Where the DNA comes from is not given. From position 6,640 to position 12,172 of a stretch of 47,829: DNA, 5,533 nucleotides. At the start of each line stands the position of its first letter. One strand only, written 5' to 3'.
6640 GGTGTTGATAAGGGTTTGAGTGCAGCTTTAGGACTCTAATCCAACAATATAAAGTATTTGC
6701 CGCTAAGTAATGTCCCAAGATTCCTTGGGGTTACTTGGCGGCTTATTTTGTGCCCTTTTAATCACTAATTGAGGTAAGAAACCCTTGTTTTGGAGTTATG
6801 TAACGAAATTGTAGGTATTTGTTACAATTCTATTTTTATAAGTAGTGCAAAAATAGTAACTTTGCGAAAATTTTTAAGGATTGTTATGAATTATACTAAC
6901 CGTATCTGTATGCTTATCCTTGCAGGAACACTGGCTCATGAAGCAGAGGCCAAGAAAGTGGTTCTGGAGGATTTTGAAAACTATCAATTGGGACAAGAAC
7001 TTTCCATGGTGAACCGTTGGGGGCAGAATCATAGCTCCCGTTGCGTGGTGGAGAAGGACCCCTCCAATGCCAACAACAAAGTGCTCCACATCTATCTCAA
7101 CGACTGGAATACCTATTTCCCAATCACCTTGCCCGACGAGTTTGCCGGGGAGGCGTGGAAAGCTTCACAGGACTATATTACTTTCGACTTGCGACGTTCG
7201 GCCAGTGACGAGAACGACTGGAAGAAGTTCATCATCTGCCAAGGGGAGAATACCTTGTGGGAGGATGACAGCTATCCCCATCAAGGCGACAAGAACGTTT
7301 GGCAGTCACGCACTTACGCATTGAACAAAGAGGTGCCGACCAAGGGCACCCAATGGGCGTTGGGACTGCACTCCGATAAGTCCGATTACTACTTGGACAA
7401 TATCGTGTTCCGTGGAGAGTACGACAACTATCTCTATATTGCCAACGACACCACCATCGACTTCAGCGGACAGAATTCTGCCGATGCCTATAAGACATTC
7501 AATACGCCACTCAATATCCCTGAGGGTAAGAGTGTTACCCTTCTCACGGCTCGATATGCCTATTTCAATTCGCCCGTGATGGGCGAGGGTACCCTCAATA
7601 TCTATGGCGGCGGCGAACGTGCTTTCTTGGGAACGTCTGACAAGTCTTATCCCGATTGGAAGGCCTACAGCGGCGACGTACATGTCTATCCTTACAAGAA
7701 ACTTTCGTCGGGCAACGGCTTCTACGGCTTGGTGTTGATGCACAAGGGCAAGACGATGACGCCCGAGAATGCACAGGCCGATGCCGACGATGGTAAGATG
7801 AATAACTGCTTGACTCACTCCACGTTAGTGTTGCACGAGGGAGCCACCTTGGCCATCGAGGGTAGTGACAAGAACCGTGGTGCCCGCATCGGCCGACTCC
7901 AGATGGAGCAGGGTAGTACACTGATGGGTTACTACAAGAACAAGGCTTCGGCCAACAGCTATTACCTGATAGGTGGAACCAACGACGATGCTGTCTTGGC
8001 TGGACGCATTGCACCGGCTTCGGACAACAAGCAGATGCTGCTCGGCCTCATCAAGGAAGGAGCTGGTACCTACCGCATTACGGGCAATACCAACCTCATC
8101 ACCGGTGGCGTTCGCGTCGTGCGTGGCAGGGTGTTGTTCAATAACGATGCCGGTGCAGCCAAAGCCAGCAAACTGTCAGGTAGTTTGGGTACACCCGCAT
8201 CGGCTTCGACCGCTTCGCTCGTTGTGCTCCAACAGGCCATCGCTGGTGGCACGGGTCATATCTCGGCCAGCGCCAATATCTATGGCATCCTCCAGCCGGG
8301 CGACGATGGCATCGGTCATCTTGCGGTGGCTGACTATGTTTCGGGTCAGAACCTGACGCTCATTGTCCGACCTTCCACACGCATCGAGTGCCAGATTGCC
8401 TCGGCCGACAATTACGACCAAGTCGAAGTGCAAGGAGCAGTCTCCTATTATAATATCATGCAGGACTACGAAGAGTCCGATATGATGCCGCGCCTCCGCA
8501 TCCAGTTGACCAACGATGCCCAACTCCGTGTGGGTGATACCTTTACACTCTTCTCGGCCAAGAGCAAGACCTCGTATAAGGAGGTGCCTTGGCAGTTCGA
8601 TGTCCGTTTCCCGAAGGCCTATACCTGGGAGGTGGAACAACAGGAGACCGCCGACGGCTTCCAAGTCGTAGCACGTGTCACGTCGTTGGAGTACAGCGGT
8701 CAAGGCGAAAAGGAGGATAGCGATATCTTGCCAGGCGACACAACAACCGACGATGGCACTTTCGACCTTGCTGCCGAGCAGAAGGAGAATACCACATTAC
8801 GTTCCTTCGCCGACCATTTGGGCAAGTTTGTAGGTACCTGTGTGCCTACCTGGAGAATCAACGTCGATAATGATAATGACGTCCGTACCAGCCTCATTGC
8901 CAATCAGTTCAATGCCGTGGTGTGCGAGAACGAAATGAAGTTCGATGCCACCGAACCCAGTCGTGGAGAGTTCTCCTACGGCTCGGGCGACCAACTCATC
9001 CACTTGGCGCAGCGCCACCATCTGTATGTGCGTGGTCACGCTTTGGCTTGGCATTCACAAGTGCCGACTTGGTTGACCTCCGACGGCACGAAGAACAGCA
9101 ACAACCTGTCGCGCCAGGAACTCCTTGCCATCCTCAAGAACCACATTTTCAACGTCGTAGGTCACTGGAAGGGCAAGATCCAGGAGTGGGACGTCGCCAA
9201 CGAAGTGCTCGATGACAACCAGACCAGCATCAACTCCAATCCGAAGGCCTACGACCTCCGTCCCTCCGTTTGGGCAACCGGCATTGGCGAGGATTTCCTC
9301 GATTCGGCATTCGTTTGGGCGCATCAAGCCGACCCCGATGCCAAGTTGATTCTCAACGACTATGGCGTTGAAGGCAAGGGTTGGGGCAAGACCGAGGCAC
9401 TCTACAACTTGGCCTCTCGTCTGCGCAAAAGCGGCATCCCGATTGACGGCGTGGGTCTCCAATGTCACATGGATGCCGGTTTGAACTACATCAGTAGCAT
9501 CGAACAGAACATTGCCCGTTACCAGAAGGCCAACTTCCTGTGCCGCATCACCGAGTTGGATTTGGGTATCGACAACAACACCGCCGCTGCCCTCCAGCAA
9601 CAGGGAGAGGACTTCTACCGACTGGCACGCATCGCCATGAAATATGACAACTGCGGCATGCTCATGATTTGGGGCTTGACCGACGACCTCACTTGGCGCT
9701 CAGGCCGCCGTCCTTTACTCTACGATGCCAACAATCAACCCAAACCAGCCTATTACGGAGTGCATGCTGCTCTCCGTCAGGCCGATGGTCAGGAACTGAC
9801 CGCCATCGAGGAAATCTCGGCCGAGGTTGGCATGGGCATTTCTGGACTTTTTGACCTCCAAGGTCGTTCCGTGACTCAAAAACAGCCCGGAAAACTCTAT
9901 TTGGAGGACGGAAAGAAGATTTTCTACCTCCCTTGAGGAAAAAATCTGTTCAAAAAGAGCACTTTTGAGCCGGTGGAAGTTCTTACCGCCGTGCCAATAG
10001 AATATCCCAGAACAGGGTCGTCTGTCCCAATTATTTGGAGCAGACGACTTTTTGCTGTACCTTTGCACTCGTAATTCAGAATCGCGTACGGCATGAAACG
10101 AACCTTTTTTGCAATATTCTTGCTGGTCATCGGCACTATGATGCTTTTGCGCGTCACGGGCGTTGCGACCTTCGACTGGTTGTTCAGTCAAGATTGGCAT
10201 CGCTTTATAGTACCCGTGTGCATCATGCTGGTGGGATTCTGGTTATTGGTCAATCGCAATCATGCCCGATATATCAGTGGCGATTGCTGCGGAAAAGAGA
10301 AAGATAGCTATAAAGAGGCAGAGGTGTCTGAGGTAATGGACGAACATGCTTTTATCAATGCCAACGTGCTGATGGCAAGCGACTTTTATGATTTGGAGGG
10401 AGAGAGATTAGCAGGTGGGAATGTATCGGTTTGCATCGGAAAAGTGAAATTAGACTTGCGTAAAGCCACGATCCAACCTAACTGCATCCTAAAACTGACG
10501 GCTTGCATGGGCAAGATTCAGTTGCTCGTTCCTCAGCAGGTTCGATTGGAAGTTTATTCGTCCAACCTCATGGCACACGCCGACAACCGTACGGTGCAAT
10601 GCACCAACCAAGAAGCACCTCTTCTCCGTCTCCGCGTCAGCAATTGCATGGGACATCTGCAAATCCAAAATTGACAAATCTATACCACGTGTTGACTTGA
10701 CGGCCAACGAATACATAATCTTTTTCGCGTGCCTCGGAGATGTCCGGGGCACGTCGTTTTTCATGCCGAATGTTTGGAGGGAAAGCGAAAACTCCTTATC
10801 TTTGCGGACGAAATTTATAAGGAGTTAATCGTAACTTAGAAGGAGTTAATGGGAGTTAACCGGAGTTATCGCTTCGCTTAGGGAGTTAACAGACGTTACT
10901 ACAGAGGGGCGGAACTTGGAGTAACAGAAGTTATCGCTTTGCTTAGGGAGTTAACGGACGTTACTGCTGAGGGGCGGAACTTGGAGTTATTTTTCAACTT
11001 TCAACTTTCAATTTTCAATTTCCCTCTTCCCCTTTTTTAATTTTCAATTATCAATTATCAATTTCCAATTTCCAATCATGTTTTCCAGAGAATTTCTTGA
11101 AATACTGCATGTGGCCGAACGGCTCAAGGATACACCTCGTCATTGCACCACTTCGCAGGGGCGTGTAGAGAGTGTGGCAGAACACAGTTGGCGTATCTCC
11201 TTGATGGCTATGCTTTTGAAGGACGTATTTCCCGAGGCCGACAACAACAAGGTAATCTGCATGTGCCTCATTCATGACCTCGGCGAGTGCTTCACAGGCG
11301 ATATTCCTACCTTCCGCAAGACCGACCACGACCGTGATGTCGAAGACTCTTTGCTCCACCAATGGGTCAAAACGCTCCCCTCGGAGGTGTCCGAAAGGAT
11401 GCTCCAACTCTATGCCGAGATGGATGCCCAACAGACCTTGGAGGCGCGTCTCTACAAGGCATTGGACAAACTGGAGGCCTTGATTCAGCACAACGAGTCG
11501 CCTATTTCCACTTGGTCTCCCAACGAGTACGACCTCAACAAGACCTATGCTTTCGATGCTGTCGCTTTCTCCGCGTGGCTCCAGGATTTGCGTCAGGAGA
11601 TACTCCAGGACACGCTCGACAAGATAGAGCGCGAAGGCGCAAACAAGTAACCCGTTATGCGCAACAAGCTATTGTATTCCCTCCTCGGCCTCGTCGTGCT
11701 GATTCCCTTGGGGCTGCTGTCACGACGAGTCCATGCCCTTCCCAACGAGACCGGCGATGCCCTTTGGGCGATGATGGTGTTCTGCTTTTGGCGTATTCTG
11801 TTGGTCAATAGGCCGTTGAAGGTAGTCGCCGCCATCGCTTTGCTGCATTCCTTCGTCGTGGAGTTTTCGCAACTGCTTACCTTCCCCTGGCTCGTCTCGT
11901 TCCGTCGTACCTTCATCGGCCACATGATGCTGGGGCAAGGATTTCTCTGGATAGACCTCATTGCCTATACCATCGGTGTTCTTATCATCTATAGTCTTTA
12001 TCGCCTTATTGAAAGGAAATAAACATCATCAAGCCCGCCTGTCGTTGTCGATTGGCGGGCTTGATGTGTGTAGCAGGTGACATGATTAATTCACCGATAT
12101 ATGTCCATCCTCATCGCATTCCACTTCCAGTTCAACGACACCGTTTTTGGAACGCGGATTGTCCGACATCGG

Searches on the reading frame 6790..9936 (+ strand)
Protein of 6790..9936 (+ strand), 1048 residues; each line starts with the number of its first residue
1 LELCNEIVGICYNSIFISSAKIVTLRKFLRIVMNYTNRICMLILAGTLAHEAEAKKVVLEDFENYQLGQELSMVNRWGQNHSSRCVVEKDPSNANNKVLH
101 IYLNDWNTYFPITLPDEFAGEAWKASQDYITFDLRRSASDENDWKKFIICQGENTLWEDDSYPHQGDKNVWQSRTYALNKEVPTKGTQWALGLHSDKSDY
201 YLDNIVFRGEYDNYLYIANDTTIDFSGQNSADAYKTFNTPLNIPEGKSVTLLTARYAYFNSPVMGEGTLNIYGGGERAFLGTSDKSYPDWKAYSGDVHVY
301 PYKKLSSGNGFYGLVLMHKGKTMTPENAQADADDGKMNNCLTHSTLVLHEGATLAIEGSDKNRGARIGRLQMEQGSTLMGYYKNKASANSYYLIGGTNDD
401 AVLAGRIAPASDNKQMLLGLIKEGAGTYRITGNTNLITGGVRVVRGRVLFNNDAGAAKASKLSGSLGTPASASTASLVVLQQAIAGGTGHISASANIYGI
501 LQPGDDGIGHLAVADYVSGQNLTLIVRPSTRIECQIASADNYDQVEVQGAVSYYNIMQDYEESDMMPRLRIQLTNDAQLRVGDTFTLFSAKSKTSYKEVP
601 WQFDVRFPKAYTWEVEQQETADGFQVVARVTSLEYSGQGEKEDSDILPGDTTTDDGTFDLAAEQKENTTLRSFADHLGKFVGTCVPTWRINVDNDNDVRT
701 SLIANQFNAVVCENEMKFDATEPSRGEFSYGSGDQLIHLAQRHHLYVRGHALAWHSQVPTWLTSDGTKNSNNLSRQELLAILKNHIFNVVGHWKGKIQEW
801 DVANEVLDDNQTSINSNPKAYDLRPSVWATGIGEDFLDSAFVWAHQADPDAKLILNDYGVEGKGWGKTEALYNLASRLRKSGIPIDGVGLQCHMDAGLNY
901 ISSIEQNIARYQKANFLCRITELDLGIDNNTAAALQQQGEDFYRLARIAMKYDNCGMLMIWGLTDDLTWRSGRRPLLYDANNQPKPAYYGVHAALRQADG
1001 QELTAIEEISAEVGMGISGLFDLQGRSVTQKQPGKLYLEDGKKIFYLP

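Call 12: search_protein_families(library=pfam, proteins=[window:6790-9936:+], max_evalue=0.01)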
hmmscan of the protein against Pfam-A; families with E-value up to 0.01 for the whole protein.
window:6790-9936:+ (1048 aa): 1 family
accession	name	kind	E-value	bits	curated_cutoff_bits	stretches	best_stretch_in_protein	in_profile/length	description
PF00331.26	Glyco_hydro_10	-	4.1e-91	305.9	22.1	1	671-993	3-310/311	Glycosyl hydrolase family 10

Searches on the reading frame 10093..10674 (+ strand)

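Call 12: search_protein_families(library=pfam, proteins=[window:10093-10674:+], max_evalue=0.01)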
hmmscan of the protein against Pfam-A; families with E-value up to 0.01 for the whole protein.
window:10093-10674:+ (193 aa): 2 families
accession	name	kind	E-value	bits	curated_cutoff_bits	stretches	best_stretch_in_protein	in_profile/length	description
PF09922.15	LiaF-like_C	-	5.3e-06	26.7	29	1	109-164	17-73/114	Cell wall-active antibiotics response LiaF, C-terminal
PF18917.5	LiaI-LiaF-like_TM1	-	0.0018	18.7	27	1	5-52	2-42/42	LiaI-LiaF-like transmembrane region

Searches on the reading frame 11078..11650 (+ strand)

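Call 12: search_protein_families(library=pfam, proteins=[window:11078-11650:+], max_evalue=0.01)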
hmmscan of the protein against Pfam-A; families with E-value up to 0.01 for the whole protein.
window:11078-11650:+ (190 aa): 3 families
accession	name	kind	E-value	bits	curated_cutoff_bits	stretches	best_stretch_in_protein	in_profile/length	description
PF13023.12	HD_3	-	1.5e-36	126.2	22.5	1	13-159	1-152/165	HD domain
PF12917.13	YfbR-like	-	6.4e-15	55.7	25.9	1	12-137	5-140/182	5'-deoxynucleotidase YfbR-like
PF01966.28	HD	-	3.4e-09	37.4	22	1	33-134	1-115/116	HD domain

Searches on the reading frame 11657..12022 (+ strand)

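Call 72: search_protein_families(library=pfam, proteins=[window:11657-12022:+], max_evalue=0.001)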
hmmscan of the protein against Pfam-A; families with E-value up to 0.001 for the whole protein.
window:11657-12022:+ (121 aa): 2 families
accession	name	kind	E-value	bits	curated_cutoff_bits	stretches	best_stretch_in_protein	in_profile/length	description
PF10990.13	DUF2809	-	2.9e-25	89.2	29.3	1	30-108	8-86/86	Protein of unknown function (DUF2809)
PF04892.17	VanZ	-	0.00017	22.6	30.1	1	33-118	57-125/126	VanZ like family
